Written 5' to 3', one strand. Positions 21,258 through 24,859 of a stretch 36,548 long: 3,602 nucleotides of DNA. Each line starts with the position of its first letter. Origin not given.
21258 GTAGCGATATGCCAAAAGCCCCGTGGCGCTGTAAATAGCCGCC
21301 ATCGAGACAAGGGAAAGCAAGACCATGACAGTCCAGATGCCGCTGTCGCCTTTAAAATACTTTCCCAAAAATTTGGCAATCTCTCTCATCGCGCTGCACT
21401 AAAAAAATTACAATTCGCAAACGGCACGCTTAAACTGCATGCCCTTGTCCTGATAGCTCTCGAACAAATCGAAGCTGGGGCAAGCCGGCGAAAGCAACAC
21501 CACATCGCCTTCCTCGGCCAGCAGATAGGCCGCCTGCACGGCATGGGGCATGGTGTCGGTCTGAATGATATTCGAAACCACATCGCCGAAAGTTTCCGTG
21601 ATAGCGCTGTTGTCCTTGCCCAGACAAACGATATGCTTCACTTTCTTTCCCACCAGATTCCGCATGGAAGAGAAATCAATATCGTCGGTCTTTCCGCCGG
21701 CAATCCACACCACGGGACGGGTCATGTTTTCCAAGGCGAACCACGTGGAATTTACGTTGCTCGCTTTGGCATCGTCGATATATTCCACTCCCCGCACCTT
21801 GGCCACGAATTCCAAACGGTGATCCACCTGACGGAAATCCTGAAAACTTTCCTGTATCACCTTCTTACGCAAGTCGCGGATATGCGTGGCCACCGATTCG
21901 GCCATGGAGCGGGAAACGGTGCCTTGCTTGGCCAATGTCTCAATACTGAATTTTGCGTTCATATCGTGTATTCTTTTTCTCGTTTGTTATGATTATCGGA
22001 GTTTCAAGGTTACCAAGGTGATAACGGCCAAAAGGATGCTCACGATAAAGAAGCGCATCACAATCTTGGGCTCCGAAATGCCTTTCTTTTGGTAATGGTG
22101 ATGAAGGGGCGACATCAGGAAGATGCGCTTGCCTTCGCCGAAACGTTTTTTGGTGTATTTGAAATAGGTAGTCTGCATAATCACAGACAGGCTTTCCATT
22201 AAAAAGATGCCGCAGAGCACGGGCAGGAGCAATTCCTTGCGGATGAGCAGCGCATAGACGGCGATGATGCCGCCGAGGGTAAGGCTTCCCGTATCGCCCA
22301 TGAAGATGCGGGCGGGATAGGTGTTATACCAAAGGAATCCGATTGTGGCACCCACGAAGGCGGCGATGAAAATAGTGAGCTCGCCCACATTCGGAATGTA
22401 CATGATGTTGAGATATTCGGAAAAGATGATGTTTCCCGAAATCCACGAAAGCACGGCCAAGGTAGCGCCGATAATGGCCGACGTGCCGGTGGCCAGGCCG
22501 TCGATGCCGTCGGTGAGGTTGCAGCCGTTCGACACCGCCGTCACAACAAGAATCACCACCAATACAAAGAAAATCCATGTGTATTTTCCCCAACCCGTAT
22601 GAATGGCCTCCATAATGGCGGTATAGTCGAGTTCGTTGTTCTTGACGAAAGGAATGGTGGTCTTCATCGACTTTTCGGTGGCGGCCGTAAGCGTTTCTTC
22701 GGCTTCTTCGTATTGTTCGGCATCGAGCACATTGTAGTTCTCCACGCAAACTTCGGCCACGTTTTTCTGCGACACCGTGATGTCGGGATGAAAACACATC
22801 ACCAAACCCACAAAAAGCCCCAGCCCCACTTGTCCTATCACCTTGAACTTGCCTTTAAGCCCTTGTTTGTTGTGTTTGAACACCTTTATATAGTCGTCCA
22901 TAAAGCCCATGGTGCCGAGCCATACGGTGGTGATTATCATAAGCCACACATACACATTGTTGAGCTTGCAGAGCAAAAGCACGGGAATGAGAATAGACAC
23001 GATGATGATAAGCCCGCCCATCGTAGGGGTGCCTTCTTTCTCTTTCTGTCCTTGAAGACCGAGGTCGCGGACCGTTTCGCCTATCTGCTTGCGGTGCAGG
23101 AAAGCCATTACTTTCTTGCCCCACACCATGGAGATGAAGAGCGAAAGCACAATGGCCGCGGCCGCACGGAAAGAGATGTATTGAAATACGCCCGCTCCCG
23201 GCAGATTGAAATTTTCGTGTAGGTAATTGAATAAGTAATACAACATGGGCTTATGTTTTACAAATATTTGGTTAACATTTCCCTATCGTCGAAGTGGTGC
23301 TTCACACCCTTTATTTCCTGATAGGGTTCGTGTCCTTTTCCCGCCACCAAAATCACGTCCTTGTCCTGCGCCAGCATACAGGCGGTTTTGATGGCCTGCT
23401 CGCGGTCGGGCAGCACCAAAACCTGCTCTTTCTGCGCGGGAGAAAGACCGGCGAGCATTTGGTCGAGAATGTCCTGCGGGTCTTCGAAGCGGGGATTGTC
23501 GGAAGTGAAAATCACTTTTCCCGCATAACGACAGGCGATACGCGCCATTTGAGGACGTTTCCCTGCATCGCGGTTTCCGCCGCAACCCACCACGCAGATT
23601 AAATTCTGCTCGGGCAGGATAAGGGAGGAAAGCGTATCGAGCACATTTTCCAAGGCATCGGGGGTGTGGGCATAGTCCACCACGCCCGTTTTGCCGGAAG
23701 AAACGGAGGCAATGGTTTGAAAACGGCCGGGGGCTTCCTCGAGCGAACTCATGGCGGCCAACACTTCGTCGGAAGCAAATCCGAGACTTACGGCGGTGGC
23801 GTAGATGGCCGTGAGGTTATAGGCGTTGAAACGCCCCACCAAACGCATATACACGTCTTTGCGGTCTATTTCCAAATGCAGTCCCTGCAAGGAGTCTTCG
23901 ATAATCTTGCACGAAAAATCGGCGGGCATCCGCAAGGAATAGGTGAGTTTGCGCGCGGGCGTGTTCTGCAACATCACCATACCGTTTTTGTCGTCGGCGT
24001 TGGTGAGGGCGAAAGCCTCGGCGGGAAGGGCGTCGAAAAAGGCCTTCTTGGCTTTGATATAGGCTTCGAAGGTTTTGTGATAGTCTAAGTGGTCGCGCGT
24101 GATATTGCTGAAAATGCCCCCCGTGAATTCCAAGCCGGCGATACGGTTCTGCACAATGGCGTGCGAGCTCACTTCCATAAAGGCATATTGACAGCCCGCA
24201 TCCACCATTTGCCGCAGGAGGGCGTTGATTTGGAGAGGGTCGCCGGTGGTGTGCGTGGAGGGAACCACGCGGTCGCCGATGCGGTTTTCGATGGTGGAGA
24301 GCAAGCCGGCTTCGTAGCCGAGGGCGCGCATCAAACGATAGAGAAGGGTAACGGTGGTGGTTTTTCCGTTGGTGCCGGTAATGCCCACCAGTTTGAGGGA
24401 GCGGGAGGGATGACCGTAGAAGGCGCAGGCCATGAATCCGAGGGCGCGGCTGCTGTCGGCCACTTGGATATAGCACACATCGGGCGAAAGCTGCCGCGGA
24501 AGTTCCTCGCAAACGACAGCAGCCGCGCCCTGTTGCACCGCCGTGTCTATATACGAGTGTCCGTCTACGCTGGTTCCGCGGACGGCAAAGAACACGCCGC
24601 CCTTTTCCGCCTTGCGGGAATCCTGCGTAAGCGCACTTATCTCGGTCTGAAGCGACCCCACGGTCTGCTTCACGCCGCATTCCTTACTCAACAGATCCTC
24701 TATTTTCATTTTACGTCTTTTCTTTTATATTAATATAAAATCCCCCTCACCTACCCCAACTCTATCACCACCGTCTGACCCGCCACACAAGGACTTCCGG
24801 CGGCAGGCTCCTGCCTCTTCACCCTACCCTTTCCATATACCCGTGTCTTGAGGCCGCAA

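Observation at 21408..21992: murD reduced to its C-terminal domain inside an otherwise intact dcw cluster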

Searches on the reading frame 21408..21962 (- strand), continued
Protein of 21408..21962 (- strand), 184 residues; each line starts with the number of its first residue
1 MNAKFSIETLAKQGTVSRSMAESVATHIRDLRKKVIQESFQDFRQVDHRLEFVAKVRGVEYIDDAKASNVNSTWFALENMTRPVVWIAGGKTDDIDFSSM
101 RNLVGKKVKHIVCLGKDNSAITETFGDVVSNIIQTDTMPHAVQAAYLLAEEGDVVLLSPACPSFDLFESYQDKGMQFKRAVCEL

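Call 64: search_protein_families(library=pfam, proteins=[L031:10568-11083:+, L034:10576-11142:+, L043:10568-11110:+, L014:871-1428:+, L039:2673-3161:+, L054:7627-8109:+, L059:10566-11057:+, L093:10564-11079:+, L093:11086-11607:+, L053:10545-11024:+], max_evalue=0.01)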
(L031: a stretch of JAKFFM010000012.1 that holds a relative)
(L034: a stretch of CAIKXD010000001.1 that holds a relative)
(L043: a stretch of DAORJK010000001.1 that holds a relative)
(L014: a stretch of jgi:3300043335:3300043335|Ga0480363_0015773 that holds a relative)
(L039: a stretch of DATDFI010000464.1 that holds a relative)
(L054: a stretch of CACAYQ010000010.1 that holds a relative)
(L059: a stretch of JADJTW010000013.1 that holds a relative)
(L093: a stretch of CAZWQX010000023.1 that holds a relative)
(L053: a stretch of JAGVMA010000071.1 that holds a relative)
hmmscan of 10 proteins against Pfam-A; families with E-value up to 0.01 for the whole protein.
L031:10568-11083:+ (172 aa): 1 family
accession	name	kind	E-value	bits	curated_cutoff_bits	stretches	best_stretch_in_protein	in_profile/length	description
PF02875.26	Mur_ligase_C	-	2.9e-09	38.3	28.4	1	35-149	1-127/127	Mur ligase, glutamate ligase domain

L034:10576-11142:+ (189 aa): 1 family
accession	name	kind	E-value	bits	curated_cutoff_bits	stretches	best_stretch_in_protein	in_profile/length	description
PF02875.26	Mur_ligase_C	-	4.1e-07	31.3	28.4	1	42-154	3-127/127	Mur ligase, glutamate ligase domain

L043:10568-11110:+ (181 aa): 1 family
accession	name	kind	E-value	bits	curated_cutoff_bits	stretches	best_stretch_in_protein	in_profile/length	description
PF02875.26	Mur_ligase_C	-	5e-11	44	28.4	1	37-152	1-127/127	Mur ligase, glutamate ligase domain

L014:871-1428:+ (186 aa): 1 family
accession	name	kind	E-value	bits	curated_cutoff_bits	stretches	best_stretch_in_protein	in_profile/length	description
PF02875.26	Mur_ligase_C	-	8.6e-05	23.8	28.4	1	50-158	6-127/127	Mur ligase, glutamate ligase domain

L039:2673-3161:+ (163 aa): 1 family
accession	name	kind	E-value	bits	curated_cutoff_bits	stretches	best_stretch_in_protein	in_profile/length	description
PF02875.26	Mur_ligase_C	-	2.3e-05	25.7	28.4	1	24-134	3-127/127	Mur ligase, glutamate ligase domain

L054:7627-8109:+ (161 aa): 1 family
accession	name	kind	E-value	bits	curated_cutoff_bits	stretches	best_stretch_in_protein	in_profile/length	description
PF02875.26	Mur_ligase_C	-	9.1e-09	36.7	28.4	1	26-138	1-127/127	Mur ligase, glutamate ligase domain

L059:10566-11057:+ (164 aa): 1 family
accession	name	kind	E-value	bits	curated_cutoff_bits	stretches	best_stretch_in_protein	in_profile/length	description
PF02875.26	Mur_ligase_C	-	1.5e-07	32.8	28.4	1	31-141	1-127/127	Mur ligase, glutamate ligase domain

L093:10564-11079:+ (172 aa): 1 family
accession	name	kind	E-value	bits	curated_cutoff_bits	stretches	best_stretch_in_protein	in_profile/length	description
PF02875.26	Mur_ligase_C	-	0.0024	19.2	28.4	1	38-141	9-125/127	Mur ligase, glutamate ligase domain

L093:11086-11607:+ (174 aa): 1 family
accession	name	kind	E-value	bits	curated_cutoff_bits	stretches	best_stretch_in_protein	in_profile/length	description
PF02875.26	Mur_ligase_C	-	0.0045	18.2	28.4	1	37-149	2-127/127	Mur ligase, glutamate ligase domain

L053:10545-11024:+ (160 aa): 1 family
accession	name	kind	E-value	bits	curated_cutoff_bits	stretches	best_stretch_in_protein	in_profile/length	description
PF02875.26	Mur_ligase_C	-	4.9e-07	31.1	28.4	1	24-135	3-127/127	Mur ligase, glutamate ligase domain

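Call 66: find_homologous_proteins(query=A2, max_evalue=1e-8)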
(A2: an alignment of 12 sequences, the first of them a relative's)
Query A2 (12 sequences) (172 aa, profile of the alignment): 2026 proteins with E <= 1e-8 among 5970 candidates; the best 120 are listed.
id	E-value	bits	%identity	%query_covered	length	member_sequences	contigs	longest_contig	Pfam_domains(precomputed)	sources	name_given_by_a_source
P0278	1.6e-62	228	100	100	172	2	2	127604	PF02875.27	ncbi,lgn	-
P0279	2.8e-60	221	87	100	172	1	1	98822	PF02875.27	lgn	-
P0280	5.7e-60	220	68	91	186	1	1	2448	PF02875.27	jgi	jgi:UDP-N-acetylmuramoylalanine--D-glutamate ligase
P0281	6.8e-60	220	87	100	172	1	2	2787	PF02875.27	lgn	-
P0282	1.1e-59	219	79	100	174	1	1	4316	PF02875.27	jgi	jgi:UDP-N-acetylmuramoylalanine--D-glutamate ligase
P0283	4.3e-59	217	80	100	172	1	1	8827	PF02875.27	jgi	jgi:UDP-N-acetylmuramoylalanine--D-glutamate ligase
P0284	5.6e-59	217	78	100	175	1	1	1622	PF02875.27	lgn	-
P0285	1.9e-58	215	62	92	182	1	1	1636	PF02875.27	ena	-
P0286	2.7e-58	214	78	100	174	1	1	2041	PF02875.27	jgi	jgi:UDP-N-acetylmuramoylalanine--D-glutamate ligase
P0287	2.8e-58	214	51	99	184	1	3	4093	PF02875.27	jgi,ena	jgi:UDP-N-acetylmuramoylalanine--D-glutamate ligase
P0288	3.0e-58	214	69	94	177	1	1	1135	PF02875.27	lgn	-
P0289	3.7e-58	214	57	94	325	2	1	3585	PF02875.27,PF08245.19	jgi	-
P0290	1.0e-57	213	57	92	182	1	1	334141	PF02875.27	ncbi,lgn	-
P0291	1.6e-57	212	57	92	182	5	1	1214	PF02875.27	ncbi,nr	ncbi:MAG TPA: cyanophycin synthetase, partial [Bacteroidia bacterium]|nr:cyanophycin synthetase [Bac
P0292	2.5e-57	211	58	94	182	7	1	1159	PF02875.27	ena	-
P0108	2.9e-56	208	58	92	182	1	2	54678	PF02875.27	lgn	-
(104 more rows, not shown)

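Call 74: find_encoding_contigs(protein=P0027, flank=5000, max_places=2)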
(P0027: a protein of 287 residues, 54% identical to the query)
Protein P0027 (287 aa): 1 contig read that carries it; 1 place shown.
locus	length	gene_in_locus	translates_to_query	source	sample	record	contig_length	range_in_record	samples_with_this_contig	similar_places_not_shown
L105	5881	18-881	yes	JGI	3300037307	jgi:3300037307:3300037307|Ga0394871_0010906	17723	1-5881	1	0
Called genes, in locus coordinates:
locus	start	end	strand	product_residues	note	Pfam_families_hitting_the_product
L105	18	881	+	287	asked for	PF08245:Mur_ligase_M, PF02875:Mur_ligase_C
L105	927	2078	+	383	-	PF01098:FTSW_RODA_SPOVE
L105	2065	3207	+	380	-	PF03033:Glyco_transf_28, PF04101:Glyco_tran_28_C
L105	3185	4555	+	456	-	PF01225:Mur_ligase, PF08245:Mur_ligase_M, PF02875:Mur_ligase_C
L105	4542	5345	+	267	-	-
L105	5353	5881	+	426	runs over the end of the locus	PF00012:HSP70 (faint), PF11104:PilM_2 (faint), PF14450:FtsA (weak), PF02491:SHS2_FTSA, PF06277:EutA, PF06723:MreB_Mbl, PF14450:FtsA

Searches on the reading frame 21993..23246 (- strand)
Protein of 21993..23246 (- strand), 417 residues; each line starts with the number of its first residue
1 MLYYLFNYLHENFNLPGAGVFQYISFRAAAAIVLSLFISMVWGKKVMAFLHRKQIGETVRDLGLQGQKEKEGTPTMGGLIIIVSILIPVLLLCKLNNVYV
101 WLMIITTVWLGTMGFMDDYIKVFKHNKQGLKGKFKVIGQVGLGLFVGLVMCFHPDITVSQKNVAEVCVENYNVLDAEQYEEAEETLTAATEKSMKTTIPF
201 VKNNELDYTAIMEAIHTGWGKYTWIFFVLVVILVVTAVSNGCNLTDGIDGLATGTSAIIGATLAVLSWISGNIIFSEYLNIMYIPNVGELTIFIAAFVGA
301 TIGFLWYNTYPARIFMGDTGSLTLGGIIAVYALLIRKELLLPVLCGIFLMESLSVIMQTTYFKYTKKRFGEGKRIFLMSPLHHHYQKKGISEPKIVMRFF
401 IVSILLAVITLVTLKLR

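Call 3: search_protein_families(library=pfam, proteins=[window:21993-23246:-], max_evalue=0.01)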
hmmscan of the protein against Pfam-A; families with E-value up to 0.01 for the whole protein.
window:21993-23246:- (417 aa): 2 families
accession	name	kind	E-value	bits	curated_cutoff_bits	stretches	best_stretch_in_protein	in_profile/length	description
PF00953.26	Glycos_transf_4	-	4.3e-29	102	27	1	212-334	50-158/160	Glycosyl transferase family 4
PF10555.14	MraY_sig1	-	3e-05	23.7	20.1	1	70-82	1-13/13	Phospho-N-acetylmuramoyl-pentapeptide-transferase signature 1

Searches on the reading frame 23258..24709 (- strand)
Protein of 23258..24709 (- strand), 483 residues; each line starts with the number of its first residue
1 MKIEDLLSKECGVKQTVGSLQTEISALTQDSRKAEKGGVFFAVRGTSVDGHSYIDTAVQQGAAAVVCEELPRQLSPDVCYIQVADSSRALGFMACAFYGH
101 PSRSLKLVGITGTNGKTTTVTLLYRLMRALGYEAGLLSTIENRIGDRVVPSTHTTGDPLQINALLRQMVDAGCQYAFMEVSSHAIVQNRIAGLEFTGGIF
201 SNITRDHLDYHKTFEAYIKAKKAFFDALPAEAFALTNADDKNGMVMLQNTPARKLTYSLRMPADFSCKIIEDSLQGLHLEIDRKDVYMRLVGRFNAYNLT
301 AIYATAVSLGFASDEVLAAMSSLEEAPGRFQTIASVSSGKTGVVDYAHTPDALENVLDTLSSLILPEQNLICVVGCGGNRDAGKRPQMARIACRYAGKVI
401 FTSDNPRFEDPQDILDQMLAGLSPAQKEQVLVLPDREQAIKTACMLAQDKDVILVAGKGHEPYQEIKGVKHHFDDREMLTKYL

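Call 3: search_protein_families(library=pfam, proteins=[window:23258-24709:-], max_evalue=0.01)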
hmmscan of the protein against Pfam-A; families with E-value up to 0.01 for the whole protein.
window:23258-24709:- (483 aa): 3 families
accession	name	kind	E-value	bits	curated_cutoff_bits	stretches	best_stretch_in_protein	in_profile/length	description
PF08245.18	Mur_ligase_M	-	3.4e-50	171.2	24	1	110-304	1-198/200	Mur ligase middle domain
PF02875.26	Mur_ligase_C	-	3.9e-32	112.2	28.4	1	328-459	1-127/127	Mur ligase, glutamate ligase domain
PF01225.30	Mur_ligase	-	4e-09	37.1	21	1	23-97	1-94/95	Mur ligase family, catalytic domain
